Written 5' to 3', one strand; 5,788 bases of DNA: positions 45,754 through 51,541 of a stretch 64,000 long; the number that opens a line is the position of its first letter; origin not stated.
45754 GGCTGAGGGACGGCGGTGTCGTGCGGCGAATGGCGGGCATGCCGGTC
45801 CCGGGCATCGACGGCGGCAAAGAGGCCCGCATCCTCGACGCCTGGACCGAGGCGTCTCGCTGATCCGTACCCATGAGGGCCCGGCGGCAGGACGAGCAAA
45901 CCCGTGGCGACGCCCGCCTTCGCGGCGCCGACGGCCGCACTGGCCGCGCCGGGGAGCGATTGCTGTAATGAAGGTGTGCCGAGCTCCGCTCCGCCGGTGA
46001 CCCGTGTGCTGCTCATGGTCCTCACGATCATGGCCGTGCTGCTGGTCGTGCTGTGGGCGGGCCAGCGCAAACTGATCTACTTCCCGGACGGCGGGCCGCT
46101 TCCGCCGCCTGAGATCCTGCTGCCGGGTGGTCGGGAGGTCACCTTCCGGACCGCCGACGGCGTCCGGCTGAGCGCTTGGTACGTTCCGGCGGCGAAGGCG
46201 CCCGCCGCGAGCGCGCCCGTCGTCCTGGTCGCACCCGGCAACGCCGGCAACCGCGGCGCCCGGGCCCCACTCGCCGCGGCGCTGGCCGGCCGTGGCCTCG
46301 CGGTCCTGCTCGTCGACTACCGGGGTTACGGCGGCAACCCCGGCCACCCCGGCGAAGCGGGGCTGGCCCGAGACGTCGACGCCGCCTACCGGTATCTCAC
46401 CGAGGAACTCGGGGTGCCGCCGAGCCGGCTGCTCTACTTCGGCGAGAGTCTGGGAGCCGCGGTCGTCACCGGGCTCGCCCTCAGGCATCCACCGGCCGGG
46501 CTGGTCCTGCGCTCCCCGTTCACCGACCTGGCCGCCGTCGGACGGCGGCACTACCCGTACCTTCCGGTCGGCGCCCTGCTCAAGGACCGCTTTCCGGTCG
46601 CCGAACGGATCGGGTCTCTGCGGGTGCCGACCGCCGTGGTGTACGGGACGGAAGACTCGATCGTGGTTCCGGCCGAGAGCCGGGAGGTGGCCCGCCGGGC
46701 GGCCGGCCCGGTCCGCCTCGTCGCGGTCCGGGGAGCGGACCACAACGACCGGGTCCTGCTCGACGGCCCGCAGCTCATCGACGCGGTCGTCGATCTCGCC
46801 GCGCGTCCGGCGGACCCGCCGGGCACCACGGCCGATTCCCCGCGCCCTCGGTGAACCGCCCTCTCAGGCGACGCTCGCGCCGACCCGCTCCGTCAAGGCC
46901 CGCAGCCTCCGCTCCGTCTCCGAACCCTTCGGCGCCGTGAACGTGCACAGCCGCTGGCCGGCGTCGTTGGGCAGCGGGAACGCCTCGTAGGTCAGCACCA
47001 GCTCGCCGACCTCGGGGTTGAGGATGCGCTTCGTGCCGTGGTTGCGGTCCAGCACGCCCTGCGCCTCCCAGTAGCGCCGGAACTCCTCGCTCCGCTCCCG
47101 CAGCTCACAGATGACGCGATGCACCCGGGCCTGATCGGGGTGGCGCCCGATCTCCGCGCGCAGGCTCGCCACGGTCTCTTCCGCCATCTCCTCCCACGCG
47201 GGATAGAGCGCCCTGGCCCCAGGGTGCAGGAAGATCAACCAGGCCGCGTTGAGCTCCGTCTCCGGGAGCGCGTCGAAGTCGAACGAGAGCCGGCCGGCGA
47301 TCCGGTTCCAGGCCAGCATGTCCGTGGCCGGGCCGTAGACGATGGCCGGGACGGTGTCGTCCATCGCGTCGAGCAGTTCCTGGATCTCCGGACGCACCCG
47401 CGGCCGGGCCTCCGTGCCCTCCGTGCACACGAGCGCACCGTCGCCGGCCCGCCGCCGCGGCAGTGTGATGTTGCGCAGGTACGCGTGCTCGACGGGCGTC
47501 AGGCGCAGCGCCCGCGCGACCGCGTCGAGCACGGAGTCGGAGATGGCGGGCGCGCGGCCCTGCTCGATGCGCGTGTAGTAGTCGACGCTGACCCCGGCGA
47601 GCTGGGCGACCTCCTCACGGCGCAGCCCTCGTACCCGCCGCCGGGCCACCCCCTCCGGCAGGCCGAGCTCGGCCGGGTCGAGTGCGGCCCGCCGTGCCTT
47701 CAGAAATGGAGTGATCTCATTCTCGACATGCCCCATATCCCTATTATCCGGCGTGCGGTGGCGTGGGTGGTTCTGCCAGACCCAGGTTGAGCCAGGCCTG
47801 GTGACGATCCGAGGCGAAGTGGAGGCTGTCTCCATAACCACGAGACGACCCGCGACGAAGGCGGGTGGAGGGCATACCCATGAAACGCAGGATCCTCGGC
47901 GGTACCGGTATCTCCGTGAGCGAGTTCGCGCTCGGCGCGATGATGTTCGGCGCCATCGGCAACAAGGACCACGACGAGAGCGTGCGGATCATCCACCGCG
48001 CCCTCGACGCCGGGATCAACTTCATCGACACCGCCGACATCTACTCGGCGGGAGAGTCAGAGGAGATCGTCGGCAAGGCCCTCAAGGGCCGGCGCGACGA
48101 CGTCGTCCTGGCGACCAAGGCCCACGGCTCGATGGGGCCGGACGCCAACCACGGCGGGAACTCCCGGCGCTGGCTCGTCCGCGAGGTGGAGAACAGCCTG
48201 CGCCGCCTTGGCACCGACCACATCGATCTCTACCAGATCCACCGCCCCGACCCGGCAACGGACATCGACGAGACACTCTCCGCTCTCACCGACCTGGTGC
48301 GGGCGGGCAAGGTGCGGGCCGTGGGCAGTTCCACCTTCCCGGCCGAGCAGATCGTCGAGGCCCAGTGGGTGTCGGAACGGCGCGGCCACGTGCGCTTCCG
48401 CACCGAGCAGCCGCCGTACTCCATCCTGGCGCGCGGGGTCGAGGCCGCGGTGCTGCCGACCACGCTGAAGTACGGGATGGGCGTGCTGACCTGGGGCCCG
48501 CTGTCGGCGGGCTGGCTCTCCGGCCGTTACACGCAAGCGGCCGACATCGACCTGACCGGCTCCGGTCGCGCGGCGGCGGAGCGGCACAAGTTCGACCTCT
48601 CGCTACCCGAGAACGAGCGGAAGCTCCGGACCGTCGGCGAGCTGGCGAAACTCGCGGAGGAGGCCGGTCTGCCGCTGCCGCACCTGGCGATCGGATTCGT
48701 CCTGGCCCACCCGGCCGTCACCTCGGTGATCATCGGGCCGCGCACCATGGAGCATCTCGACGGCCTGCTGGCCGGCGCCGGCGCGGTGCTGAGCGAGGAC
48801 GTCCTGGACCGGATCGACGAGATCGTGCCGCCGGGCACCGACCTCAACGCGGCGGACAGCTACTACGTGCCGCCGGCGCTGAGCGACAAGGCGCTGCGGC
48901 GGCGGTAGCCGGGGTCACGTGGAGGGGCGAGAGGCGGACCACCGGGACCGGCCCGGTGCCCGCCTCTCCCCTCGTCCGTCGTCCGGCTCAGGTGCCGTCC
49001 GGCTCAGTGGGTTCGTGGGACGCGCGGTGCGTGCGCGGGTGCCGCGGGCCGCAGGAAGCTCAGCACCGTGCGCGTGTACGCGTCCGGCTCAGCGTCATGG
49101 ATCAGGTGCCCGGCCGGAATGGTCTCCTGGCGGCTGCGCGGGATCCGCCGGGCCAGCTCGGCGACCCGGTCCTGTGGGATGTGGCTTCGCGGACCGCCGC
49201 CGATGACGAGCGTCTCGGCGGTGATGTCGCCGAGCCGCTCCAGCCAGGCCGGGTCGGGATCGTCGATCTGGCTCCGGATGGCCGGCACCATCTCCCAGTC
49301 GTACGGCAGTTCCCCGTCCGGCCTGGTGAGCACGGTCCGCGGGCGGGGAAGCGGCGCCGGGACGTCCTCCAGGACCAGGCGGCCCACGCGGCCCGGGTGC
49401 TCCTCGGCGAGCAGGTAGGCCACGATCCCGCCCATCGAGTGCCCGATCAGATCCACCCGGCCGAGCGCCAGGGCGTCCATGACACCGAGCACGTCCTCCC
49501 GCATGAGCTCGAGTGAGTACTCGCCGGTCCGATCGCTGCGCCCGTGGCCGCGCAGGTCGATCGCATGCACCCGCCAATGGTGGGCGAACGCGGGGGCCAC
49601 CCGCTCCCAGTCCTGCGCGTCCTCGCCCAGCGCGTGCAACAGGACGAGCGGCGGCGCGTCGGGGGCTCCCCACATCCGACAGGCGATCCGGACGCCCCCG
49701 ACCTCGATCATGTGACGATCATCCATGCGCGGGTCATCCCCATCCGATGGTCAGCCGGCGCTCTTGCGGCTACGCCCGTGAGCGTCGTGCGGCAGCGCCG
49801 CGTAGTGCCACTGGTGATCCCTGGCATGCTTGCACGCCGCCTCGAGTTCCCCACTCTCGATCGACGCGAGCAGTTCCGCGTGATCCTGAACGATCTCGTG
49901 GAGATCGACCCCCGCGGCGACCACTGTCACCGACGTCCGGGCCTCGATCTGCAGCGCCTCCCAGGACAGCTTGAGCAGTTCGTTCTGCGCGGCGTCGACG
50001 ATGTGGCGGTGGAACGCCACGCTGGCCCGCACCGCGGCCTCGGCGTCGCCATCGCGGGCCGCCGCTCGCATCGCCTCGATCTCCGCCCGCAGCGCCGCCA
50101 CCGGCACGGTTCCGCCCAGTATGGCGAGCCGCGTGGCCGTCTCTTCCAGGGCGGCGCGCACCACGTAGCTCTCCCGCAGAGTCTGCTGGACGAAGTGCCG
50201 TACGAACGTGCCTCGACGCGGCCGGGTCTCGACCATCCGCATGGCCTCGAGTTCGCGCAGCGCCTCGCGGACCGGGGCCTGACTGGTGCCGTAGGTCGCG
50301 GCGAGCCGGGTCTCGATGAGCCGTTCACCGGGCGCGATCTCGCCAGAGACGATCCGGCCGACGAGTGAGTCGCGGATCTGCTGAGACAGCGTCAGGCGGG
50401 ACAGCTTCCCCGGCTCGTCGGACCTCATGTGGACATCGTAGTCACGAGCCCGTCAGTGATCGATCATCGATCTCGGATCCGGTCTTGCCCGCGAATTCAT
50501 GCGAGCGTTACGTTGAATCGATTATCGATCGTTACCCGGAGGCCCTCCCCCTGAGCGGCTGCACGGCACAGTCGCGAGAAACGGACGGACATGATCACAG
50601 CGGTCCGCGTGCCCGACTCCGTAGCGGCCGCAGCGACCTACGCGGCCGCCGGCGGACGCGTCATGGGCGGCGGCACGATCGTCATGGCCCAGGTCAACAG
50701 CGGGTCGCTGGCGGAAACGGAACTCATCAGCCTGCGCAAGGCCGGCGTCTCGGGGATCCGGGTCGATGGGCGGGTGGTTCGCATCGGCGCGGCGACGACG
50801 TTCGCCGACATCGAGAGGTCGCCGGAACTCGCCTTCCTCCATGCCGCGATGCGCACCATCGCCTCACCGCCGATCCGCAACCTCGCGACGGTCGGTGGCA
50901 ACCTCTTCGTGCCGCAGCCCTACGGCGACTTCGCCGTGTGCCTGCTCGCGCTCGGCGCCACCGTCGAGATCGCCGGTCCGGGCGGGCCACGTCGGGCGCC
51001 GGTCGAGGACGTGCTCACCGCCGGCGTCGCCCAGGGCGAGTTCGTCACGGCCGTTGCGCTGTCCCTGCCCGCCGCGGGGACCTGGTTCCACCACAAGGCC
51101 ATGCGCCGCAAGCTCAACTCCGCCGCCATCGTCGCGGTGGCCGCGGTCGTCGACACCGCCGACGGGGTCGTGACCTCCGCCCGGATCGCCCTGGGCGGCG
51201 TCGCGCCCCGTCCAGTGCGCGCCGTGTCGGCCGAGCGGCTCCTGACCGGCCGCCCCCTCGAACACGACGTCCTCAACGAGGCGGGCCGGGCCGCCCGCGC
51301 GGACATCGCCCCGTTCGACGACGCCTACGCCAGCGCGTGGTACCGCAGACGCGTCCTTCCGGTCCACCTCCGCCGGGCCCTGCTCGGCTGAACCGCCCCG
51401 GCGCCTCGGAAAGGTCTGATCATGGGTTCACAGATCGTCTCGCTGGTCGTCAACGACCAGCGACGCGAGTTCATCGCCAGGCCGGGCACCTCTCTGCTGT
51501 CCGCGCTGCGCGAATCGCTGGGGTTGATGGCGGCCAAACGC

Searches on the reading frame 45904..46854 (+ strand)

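Call 17: search_protein_families(library=pfam, proteins=[window:45904-46854:+], max_evalue=0.01)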
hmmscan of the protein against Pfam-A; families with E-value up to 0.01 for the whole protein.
window:45904-46854:+ (316 aa): 5 families
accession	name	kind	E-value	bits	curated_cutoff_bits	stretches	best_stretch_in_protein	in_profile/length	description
PF12146.15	Hydrolase_4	-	3.5e-19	69.5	27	2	105-210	5-114/239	Serine aminopeptidase, S33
PF00561.26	Abhydrolase_1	-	5.8e-13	49.5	25.8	1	105-207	1-109/245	alpha/beta hydrolase fold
PF07859.19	Abhydrolase_3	-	0.00061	20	25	1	130-210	28-113/210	alpha/beta hydrolase fold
PF12697.13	Abhydrolase_6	-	0.0011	20.2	26.3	1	108-211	2-100/217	Alpha/beta hydrolase family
PF00326.27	Peptidase_S9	-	0.0052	16.7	22.6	0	126-264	9-168/213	Prolyl oligopeptidase family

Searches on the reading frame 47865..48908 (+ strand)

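Call 17: search_protein_families(library=pfam, proteins=[window:47865-48908:+], max_evalue=0.01)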
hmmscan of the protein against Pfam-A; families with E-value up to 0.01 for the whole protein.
window:47865-48908:+ (347 aa): 2 families
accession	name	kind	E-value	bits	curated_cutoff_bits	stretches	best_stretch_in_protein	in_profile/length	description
PF00248.27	Aldo_ket_red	-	1.7e-73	247.7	24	1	22-321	3-290/291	Aldo/keto reductase family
PF13602.12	ADH_zinc_N_2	-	0.0029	19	27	1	129-168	85-121/134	Zinc-binding dehydrogenase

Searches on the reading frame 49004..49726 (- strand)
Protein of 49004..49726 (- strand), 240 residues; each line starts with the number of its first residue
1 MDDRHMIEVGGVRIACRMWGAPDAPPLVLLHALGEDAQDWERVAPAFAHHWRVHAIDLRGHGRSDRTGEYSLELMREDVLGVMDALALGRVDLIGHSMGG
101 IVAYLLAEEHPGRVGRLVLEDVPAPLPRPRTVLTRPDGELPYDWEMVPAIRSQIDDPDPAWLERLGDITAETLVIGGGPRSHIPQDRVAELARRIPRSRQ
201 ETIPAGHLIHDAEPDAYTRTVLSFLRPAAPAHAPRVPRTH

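Call 17: search_protein_families(library=pfam, proteins=[window:49004-49726:-], max_evalue=0.01)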
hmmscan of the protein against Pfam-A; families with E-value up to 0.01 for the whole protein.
window:49004-49726:- (240 aa): 7 families
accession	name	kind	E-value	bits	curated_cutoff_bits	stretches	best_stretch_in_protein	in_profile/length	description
PF00561.26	Abhydrolase_1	-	4.8e-27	95.6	25.8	1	25-126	1-106/245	alpha/beta hydrolase fold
PF12697.13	Abhydrolase_6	-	4.3e-19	70.5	26.3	1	27-217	1-214/217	Alpha/beta hydrolase family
PF12146.15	Hydrolase_4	-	1.2e-13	51.4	27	1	27-119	7-106/239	Serine aminopeptidase, S33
PF00975.26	Thioesterase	-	4.3e-06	27.6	26.4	1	26-125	2-105/226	Thioesterase domain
PF07819.20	PGAP1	-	0.00027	21.2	24.3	1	90-123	92-128/233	PGAP1-like alpha/beta domain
PF02089.21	Palm_thioest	-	0.00094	19.4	26.8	1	26-111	1-95/254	Palmitoyl protein thioesterase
PF00756.26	Esterase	-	0.0057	16.9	22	1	92-116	118-142/251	Putative esterase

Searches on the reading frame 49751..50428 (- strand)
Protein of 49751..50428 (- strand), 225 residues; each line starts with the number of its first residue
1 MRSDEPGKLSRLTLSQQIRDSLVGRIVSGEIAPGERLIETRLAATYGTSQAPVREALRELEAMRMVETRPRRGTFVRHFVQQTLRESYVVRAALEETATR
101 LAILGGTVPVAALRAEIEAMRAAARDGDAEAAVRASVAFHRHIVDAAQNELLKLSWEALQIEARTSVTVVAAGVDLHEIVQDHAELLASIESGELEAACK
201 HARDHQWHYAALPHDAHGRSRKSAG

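Call 17: search_protein_families(library=pfam, proteins=[window:49751-50428:-], max_evalue=0.01)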
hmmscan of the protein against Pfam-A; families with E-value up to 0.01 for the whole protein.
window:49751-50428:- (225 aa): 2 families
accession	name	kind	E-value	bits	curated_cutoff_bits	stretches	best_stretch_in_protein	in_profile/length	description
PF07729.17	FCD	-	1.1e-18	68.3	24.3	1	86-205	1-122/125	FCD domain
PF00392.27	GntR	-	1.5e-17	63.5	27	1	14-76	1-64/64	Bacterial regulatory proteins, gntR family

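Call 20: search_protein_families(library=ncbifam, proteins=[window:49751-50428:-], max_evalue=0.001)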
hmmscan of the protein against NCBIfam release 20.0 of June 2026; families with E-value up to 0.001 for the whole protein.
window:49751-50428:- (225 aa): 17 families
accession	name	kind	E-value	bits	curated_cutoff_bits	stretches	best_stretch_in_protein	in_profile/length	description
TIGR03338.1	phnR_burk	equivalog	6.5e-27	94.5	271.5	1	11-206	9-206/212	phosphonate utilization associated transcriptional regulator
NF008504.0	PRK11414.1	equivalog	1.2e-14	54.6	225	1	7-201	5-202/221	GntR family transcriptional regulator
NF007001.0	PRK09464.1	equivalog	4.9e-12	46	330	1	9-205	6-224/254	pyruvate dehydrogenase complex transcriptional repressor PdhR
TIGR02018.2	his_ut_repres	equivalog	3.9e-11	42.8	220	1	16-81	2-68/226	histidine utilization transcriptional repressor HutC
NF003011.0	PRK03837.1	subfamily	1.1e-09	38.3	260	2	3-67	3-68/241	transcriptional regulator NanR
NF053730.1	TransRegRv1152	equivalog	1.5e-08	34.6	170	1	14-78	17-82/120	Rv1152 family transcriptional regulator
NF052282.1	PLP_TF_PdxR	equivalog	1.6e-08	34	320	1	14-87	2-76/448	MocR-like pyridoxine biosynthesis transcription factor PdxR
NF007741.0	PRK10421.1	equivalog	3e-08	33.4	311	1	13-205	7-225/262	transcriptional regulator LldR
NF007442.0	PRK09990.1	equivalog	1.6e-07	31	301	1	14-205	11-227/256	transcriptional regulator GlcC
NF008576.0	PRK11534.1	equivalog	1.9e-07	31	218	1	23-148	17-147/225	DNA-binding transcriptional regulator CsiR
NF052286.1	ecto_TF_EhuR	exception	2.8e-07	29.5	480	1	15-147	13-146/458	MocR-like ectoine utilization transcription factor EhuR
TIGR03337.1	phnR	equivalog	6.7e-07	29.2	296.75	1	17-77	5-66/231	phosphonate utilization transcriptional regulator PhnR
NF007292.0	PRK09764.1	equivalog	1.3e-05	24.5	281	1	12-78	4-71/240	GntR family transcriptional regulator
TIGR02325.1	C_P_lyase_phnF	equivalog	6.7e-05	22.5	156.8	1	11-77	6-73/238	phosphonate metabolism transcriptional regulator PhnF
NF047563.1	modulin_PmtR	equivalog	0.00033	20.7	200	1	13-90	12-90/125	PSM export ABC transporter transcriptional regulator PmtR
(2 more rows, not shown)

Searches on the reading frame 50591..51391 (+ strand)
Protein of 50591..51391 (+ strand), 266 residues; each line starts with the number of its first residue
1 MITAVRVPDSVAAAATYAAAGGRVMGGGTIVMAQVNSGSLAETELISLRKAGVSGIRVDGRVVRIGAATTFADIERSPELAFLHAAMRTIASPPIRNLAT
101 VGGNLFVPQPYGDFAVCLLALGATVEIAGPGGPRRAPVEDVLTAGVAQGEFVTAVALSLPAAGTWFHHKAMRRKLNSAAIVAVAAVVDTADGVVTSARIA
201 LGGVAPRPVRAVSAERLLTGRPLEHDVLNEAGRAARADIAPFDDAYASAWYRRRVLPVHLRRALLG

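Call 6: search_protein_families(library=pfam, proteins=[window:50591-51391:+])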
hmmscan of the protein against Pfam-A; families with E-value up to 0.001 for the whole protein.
window:50591-51391:+ (266 aa): 2 families
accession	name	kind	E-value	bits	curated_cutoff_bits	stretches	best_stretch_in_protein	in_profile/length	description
PF00941.27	FAD_binding_5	-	2.3e-27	96.3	27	1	7-157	7-167/170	FAD binding domain in molybdopterin dehydrogenase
PF03450.22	CO_deh_flav_C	-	1.1e-24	86.9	25.5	1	168-265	3-100/102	CO dehydrogenase flavoprotein C-terminal domain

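Call 7: search_protein_families(library=ncbifam, proteins=[window:50591-51391:+])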
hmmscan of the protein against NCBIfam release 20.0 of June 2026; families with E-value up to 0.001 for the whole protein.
window:50591-51391:+ (266 aa): 8 families
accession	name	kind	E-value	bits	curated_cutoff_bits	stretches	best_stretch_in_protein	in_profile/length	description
NF041019.1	glyceraldDH_beta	equivalog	7.1e-37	127.1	350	1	21-264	26-277/280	glyceraldehyde dehydrogenase subunit beta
NF043083.1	XdhB_XDHase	equivalog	8.5e-34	117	310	1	7-263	9-279/289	xanthine dehydrogenase subunit XdhB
TIGR02963.1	xanthine_xdhA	equivalog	2.7e-32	112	467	1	19-263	211-464/468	xanthine dehydrogenase small subunit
NF007427.0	PRK09971.1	equivalog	3.8e-31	108.4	287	1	20-257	24-273/292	xanthine dehydrogenase FAD-binding subunit XdhB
TIGR03199.1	pucC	equivalog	3.5e-26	92.1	306.05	1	19-256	14-258/264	xanthine dehydrogenase subunit C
TIGR03195.1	4hydrxCoA_B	equivalog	1e-19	70.9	404.55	2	112-262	159-314/321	4-hydroxybenzoyl-CoA reductase subunit beta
TIGR03312.1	Se_sel_red_FAD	hypoth_equivalog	5.4e-13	48.7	241.5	1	41-255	41-238/257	molybdopterin-dependent oxidoreductase FAD-binding subunit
TIGR02969.1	mam_aldehyde_ox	subfamily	7.3e-08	30.3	1912.3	1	83-236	333-494/1330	aldehyde oxidase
